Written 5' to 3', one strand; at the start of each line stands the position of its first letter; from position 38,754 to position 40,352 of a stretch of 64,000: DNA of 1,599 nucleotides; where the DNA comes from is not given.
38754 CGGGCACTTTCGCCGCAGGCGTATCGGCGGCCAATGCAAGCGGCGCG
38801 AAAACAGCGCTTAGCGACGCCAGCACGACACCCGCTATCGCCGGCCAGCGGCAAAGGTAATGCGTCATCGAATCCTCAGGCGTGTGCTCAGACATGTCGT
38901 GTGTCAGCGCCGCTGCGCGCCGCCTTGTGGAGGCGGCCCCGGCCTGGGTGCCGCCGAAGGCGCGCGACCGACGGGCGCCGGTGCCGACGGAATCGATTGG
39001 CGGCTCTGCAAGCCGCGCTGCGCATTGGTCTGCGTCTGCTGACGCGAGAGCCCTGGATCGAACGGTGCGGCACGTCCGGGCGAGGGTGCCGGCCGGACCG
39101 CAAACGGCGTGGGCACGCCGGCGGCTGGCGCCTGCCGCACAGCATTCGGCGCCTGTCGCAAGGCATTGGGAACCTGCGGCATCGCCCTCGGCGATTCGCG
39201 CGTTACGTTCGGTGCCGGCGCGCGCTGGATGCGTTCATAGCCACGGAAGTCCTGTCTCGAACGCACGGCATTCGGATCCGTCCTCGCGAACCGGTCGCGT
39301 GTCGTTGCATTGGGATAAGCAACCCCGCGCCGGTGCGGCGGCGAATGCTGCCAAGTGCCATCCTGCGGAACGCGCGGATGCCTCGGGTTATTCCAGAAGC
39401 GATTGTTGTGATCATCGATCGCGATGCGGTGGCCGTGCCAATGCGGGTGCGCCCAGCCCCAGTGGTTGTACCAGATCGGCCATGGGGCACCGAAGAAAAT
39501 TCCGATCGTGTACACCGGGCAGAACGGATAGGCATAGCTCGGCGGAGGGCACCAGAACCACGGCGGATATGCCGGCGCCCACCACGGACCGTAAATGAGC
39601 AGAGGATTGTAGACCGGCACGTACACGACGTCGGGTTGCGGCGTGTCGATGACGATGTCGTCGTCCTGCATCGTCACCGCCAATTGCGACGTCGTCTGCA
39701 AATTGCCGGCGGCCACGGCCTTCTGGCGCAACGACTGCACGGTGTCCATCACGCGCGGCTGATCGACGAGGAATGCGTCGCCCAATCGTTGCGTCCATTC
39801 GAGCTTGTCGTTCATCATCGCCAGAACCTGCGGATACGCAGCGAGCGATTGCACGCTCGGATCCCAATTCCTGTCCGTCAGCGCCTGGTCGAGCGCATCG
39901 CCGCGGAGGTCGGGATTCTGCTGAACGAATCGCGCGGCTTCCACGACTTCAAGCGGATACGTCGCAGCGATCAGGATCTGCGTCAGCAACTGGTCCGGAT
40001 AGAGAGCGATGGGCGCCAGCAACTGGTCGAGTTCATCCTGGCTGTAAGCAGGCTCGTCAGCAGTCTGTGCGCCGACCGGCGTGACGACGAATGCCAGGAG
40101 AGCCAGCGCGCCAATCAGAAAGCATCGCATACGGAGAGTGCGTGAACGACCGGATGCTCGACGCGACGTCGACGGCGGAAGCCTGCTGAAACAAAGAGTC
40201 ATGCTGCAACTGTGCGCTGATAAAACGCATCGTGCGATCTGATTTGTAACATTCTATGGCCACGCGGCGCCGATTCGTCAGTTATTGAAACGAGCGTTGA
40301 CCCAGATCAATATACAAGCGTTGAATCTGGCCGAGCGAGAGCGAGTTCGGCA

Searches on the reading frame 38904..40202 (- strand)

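Call 95: search_protein_families(library=pfam, proteins=[window:38904-40202:-], max_evalue=0.001)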
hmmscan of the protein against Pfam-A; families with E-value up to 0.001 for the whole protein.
window:38904-40202:- (432 aa): 1 family
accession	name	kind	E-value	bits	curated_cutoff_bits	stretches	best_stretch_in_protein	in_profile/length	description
PF11737.13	DUF3300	-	1.3e-83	280.4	25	1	54-286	1-227/227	Protein of unknown function (DUF3300)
